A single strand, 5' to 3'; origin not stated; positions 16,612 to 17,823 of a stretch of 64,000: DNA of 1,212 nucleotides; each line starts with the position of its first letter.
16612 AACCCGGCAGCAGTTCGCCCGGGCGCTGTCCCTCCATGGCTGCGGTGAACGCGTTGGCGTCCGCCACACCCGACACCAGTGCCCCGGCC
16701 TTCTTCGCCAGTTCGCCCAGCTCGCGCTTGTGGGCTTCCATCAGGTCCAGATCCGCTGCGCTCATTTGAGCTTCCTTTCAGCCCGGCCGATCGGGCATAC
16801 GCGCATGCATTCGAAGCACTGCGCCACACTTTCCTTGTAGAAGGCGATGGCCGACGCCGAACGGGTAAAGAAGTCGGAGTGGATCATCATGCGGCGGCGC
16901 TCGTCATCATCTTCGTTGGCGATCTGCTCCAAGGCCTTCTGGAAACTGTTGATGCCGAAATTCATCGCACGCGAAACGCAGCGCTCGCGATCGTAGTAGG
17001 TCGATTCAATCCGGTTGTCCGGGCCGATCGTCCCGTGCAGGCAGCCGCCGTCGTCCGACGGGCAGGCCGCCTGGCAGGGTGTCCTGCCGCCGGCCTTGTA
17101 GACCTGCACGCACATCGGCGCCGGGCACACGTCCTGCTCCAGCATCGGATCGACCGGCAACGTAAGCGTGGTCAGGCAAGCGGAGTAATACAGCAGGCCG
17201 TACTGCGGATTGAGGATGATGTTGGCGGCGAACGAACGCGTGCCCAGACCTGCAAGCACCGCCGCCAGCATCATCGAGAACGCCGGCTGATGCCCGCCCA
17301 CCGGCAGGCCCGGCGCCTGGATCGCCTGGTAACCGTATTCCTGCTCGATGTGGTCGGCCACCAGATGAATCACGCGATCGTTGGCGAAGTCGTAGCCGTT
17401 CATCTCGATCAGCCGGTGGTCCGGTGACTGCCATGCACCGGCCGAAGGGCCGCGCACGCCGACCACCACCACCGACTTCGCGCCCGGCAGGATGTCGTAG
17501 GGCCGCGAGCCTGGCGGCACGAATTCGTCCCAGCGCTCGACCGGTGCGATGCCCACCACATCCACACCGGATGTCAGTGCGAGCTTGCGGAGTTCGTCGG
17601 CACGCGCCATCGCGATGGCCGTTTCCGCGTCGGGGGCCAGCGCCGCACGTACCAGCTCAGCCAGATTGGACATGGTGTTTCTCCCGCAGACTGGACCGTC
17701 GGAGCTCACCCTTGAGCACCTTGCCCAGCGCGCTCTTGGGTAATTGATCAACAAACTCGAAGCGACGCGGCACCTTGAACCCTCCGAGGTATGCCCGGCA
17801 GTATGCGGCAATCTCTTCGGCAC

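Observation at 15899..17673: Paralogue pair with a conserved non-canonical cysteine array replacing the first ferredoxin motif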

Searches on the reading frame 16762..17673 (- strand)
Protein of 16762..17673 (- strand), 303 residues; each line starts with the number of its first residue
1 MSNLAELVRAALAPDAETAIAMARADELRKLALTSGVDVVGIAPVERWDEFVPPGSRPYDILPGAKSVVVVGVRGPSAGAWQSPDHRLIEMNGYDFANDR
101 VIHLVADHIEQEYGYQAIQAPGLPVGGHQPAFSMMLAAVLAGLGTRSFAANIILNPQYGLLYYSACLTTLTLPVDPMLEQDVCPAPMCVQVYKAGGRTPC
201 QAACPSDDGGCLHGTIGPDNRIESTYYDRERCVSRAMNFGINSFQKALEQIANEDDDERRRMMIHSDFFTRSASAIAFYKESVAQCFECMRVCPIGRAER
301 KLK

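Call 3: search_protein_families(library=pfam, proteins=[window:16762-17673:-], max_evalue=1)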
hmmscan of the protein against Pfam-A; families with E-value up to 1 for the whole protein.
window:16762-17673:- (303 aa): 1 family
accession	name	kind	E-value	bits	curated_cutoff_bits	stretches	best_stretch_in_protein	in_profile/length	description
PF12838.12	Fer4_7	-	0.49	11.3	27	0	285-295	40-50/52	4Fe-4S dicluster domain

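Call 4: search_protein_families(library=ncbifam, proteins=[window:16762-17673:-], max_evalue=1)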
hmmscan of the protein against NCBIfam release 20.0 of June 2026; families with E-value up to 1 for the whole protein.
window:16762-17673:- (303 aa): 1 family
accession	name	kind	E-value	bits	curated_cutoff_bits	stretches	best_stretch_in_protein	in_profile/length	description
TIGR02486.1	RDH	subfamily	0.0023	17.8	160.35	1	111-175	135-196/314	reductive dehalogenase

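Call 7: find_homologous_proteins(query=window:16762-17673:-, max_evalue=0.001)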
Query window:16762-17673:- (303 aa): 722 proteins with E <= 0.001 among 6599 candidates; the best 120 are listed.
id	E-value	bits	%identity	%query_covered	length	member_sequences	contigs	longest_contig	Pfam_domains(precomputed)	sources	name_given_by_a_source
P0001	3.6e-191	652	92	100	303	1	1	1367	-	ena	-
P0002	8.6e-191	650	92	100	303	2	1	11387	-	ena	-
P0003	4.0e-190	648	92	100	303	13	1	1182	-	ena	-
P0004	9.3e-190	647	92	100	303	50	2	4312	-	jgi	-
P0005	3.1e-189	645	92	100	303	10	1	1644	-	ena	-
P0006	4.4e-189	645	91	100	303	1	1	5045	-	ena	-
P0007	4.9e-188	641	91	100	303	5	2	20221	-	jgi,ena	-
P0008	8.3e-188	641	94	92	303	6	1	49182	-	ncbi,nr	ncbi:MAG: hypothetical protein JNM90_24375 [Burkholderiales bacterium]|nr:hypothetical protein [Burk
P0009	6.1e-185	631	90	100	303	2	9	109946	-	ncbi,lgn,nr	ncbi:MAG: hypothetical protein JNM79_25220 [Burkholderiales bacterium]|nr:hypothetical protein [Burk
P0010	1.6e-182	623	88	100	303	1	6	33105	-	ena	-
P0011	2.7e-180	616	87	100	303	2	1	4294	-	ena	-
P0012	3.9e-163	560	86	92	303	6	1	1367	-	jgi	-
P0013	7.6e-162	555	83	91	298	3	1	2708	-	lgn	-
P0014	1.3e-158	545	80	95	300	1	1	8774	-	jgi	jgi:epoxyqueuosine reductase QueG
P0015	1.3e-157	541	78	99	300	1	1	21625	-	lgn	-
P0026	9.4e-142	489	74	92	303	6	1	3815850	-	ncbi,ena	-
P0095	1.6e-132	459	68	96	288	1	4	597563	-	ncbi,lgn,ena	-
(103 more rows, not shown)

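Call 8: search_solved_structures(query=window:16762-17673:-, max_evalue=10, show_alignments=2)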
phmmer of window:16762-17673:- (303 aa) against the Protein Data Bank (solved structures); distinct sequences matched with E-value up to 10: 0.

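Call 16: find_encoding_contigs(protein=P0095, flank=10000, max_places=3)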
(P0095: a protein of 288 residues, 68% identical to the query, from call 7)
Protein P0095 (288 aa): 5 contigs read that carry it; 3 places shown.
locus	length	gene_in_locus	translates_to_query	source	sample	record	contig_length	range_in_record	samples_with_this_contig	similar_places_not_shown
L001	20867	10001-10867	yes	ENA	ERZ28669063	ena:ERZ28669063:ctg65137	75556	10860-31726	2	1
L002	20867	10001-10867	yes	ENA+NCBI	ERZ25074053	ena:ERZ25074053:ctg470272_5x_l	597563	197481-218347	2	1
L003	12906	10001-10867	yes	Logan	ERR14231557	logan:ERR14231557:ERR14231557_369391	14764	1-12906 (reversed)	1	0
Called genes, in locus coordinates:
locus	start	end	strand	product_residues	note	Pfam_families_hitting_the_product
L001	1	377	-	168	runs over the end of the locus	-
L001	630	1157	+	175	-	PF18306:LDcluster4, PF03641:Lysine_decarbox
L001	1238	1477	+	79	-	-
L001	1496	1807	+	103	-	PF00355:Rieske, PF13806:Rieske_2 (weak)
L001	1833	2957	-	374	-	PF06101:Vps62 (weak)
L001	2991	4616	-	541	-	PF00027:cNMP_binding, PF01590:GAF, PF13185:GAF_2, PF13492:GAF_3, PF01590:GAF, PF13185:GAF_2, PF13492:GAF_3 (weak)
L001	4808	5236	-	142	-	PF08982:AtaL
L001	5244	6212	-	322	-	-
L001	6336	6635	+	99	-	PF07369:DUF1488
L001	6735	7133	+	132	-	-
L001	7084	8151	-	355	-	PF03747:ADP_ribosyl_GH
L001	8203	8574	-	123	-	-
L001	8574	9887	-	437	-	PF00174:Oxidored_molyb, PF03404:Mo-co_dimer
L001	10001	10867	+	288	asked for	-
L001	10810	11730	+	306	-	-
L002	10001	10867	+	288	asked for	-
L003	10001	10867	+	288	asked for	-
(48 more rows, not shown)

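Call 17: find_encoding_contigs(protein=P0026, flank=10000, max_places=3)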
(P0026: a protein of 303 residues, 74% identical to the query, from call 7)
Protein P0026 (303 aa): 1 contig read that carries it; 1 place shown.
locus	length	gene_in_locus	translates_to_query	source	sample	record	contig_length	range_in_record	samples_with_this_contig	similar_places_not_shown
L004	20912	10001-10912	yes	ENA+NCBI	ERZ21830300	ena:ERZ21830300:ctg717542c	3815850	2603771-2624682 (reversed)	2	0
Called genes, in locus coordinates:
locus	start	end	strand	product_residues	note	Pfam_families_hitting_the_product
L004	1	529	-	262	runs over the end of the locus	PF20582:UPF0758_N (weak), PF04002:RadC, PF14464:Prok-JAB (weak)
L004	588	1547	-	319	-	PF02668:TauD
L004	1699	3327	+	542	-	PF02776:TPP_enzyme_N, PF00205:TPP_enzyme_M, PF02775:TPP_enzyme_C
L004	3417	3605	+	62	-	PF08681:TacA1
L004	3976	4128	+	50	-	-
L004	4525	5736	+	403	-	PF13091:PLDc_2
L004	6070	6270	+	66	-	-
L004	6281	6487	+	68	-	-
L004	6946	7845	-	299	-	-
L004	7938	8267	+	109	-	PF00291:PALP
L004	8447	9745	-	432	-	PF00501:AMP-binding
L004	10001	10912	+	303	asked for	-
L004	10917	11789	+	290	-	-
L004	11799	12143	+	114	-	-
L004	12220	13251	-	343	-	PF13379:NMT1_2, PF09084:NMT1, PF04069:OpuAC (weak)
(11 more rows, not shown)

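Call 21: predict_structure(alignment_id=A1)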
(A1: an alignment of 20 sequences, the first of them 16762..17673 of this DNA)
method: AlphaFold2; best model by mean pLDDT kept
length: 303 residues; sequences in the alignment: 20
mean_pLDDT: 74.9   pTM: 0.69
mean pLDDT of the five models: 74.9, 74.9, 74.4, 73.3, 72.6
residues with pLDDT >= 90: 77; 70-90: 105; 50-70: 95; < 50: 26
segments of 3 or more residues with pLDDT < 50: 124-128, 234-241, 278-284
pLDDT, mean of each block of 10 residues (from residue 1): 59 76 96 93 94 85 96 67 52 67 96 96 49 82 78 75 91 88 71 83 62 80 71 49 65 88 71 53 52 66 57
secondary structure, 60 per line:
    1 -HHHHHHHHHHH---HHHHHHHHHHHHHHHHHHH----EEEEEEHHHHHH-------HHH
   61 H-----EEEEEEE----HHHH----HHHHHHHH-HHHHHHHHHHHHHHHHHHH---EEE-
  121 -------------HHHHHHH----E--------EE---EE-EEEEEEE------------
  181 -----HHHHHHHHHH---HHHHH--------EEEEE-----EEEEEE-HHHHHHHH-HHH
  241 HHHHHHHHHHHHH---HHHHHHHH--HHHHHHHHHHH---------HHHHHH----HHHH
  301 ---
elements in order: H2-12 H16-34 E39-44 H45-50 H58-61 E67-73 H78-81 H86-93 H95-113 E117-119 H134-140 E162-168 H186-195 H199-203 E212-216 E222-227 H229-236 H238-253 H257-264 H267-277 H287-292 H297-300

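Call 24: fold_search(model_id=the predicted structure, library=pdb)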
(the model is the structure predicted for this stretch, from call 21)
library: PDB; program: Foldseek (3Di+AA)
matches with E <= 10: 356; with E <= 0.001: 55
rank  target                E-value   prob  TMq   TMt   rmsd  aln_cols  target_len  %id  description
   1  5t8y_A                1.4e-08  1.00  0.43  0.35  11.7       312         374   17  Structure of epoxyqueuosine reductase from Bacillus subtilis with the Asp134 catalytic loop swung out of the active si (released 2016-09-28)
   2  5d0a_A                2.5e-08  1.00  0.40  0.33  15.4       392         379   14  Crystal structure of epoxyqueuosine reductase with cleaved RNA stem loop (released 2016-09-28)
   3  5d0b_A                2.8e-08  1.00  0.48  0.39   8.0       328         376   17  Crystal structure of epoxyqueuosine reductase with a tRNA-TYR epoxyqueuosine-modified tRNA stem loop (released 2016-09-28)
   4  5t8y_B                3.1e-08  1.00  0.46  0.39   8.5       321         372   18  Structure of epoxyqueuosine reductase from Bacillus subtilis with the Asp134 catalytic loop swung out of the active si (released 2016-09-28)
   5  5d08_B                4.2e-08  1.00  0.49  0.41   8.7       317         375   18  Crystal structure of selenomethionine-labeled epoxyqueuosine reductase (released 2016-09-28)
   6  5d0a_C                4.8e-08  1.00  0.44  0.36   5.7       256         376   19  Crystal structure of epoxyqueuosine reductase with cleaved RNA stem loop (released 2016-09-28)
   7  5d0a_D                7.8e-08  1.00  0.39  0.32  15.2       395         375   13  Crystal structure of epoxyqueuosine reductase with cleaved RNA stem loop (released 2016-09-28)
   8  5d08_A                8.8e-08  1.00  0.46  0.37   6.1       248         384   20  Crystal structure of selenomethionine-labeled epoxyqueuosine reductase (released 2016-09-28)
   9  4ur3_E                1.6e-07  1.00  0.45  0.33   8.9       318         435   16  Crystal structure of the PCE reductive dehalogenase from S. multivorans P2(1) crystal form (released 2014-10-15)
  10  5m8u_B                2.0e-07  1.00  0.45  0.34   8.7       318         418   17  PCE reductive dehalogenase from S. multivorans in complex with 4-bromophenol (released 2017-07-12)
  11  5ma1_A                2.2e-07  1.00  0.45  0.35   8.9       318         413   15  PCE reductive dehalogenase from S. multivorans in complex with 2,4,6-trichlorophenol (released 2017-07-12)
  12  4uqu_A                2.7e-07  1.00  0.42  0.30   8.8       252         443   17  Crystal structure of the tetrachloroethene reductive dehalogenase from Sulfurospirillum multivorans (released 2014-10-15)
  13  5ma2_B                3.4e-07  1.00  0.47  0.35   8.5       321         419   15  PCE reductive dehalogenase from S. multivorans in complex with 4-iodophenol (released 2017-07-12)
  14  4ur3_A                3.8e-07  1.00  0.41  0.29   8.8       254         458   17  Crystal structure of the PCE reductive dehalogenase from S. multivorans P2(1) crystal form (released 2014-10-15)
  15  4ur3_C                4.3e-07  1.00  0.43  0.31   8.8       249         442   16  Crystal structure of the PCE reductive dehalogenase from S. multivorans P2(1) crystal form (released 2014-10-15)
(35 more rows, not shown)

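Call 26: search_solved_structures(query=A1, max_evalue=10, show_alignments=5)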
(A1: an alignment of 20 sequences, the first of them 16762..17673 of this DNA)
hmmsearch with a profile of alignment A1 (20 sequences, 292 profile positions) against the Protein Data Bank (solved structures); distinct sequences matched with E-value up to 10: 4.
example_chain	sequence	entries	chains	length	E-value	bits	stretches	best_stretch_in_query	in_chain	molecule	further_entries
4uqu_A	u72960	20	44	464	6.8e-05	25.6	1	52-174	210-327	TETRACHLOROETHENE REDUCTIVE DEHALOGENASE CATALYTIC SUBUNIT PCEA | TETRACHLOROETHENE REDUCTIVE DEHALOGENASE CATALYTIC SUBUNIT | Tetrachloroethene reductive dehal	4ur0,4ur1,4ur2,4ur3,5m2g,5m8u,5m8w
5d08_A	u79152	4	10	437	0.00026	23.7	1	46-180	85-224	Epoxyqueuosine reductase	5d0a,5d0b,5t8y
5cgz_A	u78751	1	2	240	1.1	11.8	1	32-111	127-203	4-oxalmesaconate hydratase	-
4q2j_A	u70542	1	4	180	1.5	11.4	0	230-276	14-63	DNA-binding protein SATB1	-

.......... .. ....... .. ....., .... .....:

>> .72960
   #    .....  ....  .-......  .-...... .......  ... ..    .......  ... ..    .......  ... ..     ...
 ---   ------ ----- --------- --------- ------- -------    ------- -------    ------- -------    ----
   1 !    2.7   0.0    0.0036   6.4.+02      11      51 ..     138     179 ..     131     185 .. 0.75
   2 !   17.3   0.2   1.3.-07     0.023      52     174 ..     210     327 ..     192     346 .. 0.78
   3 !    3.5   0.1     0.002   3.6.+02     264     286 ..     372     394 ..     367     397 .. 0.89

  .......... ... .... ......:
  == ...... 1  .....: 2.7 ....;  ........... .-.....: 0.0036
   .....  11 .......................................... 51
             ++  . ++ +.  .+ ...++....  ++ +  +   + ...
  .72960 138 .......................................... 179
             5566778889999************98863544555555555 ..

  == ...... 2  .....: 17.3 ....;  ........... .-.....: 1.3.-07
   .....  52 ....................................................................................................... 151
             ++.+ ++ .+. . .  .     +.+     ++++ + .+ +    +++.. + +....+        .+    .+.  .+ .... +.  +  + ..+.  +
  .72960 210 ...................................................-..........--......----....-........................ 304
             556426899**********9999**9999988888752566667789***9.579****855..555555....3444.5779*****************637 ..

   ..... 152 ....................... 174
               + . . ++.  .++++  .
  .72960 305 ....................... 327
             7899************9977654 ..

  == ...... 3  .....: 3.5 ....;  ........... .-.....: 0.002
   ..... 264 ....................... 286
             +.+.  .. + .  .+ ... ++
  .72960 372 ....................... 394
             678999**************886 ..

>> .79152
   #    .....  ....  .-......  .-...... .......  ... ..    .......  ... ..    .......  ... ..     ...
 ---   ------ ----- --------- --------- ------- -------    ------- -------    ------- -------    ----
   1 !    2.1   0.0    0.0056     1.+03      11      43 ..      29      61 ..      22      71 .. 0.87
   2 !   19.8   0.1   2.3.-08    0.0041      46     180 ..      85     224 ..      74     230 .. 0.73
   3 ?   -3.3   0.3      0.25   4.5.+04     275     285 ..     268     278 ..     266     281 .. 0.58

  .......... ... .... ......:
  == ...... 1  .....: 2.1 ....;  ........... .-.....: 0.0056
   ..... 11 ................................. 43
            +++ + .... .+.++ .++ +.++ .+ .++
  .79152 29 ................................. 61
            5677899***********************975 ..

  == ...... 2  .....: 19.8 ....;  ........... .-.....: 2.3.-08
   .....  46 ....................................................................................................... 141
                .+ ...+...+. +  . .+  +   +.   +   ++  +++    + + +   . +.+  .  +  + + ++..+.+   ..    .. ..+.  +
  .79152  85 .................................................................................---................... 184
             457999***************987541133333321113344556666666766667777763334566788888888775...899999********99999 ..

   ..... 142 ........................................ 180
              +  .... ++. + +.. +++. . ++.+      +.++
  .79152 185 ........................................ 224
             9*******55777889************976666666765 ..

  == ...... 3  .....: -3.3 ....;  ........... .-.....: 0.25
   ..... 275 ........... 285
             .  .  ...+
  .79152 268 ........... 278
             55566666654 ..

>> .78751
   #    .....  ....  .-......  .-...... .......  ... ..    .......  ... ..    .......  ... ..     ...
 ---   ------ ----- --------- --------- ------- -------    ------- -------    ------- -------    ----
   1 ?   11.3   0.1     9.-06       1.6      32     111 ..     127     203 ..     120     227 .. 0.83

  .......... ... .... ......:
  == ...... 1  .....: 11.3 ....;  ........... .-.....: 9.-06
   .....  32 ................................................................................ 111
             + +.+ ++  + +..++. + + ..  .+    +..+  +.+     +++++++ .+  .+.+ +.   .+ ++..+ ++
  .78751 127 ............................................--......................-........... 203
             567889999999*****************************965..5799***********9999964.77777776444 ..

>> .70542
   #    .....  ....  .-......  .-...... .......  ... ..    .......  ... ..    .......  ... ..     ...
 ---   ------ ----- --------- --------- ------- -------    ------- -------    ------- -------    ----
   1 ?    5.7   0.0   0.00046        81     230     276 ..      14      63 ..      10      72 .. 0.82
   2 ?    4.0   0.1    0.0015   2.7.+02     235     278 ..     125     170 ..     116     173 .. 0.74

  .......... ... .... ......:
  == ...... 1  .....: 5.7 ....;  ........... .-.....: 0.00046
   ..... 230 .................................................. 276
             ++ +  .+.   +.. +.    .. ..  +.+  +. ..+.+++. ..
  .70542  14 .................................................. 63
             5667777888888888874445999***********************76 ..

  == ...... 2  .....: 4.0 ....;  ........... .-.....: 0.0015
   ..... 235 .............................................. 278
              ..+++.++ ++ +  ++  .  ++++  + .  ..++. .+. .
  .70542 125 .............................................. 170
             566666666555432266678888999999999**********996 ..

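Call 27: search_protein_representatives(alignment_id=A1)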
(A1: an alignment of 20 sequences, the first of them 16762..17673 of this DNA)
Query: 20 sequences, 292 profile positions. Proteins with E-value up to 0.001 (for the whole library): 1305; up to 1e-10: 441; up to 1e-30: 66. The best 150 are listed.
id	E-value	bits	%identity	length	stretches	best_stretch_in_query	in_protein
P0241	7.1e-128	442.5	-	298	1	12-292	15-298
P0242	3.5e-124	430.4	-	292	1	6-292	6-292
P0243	4.5e-123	426.7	-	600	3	13-249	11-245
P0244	6.9e-104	363.7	-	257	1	97-291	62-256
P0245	4.9e-102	357.7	-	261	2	82-238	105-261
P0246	3.4e-86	305.7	-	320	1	9-233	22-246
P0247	3.1e-84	299.2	-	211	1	125-287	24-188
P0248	1.8e-80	286.9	-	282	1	14-292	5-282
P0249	3.8e-79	282.5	-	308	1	54-259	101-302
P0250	8.3e-79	281.4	-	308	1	17-291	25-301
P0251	8.6e-76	271.5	-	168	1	125-292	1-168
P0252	1.1e-72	261.3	-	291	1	17-291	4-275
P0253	2.2e-72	260.3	-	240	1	57-219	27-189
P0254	1.7e-71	257.4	-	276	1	17-291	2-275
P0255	2.6e-68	247.0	-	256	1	14-194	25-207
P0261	1.3e-62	228.3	-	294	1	9-288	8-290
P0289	1.0e-37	146.5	-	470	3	16-180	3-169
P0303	4.0e-31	124.9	-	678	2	19-287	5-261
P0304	5.1e-31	124.6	-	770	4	13-180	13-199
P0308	2.5e-30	122.3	-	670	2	17-287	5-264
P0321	2.1e-26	109.4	-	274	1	15-287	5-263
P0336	2.8e-24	102.4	-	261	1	17-288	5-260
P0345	8.4e-23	97.6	-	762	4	15-180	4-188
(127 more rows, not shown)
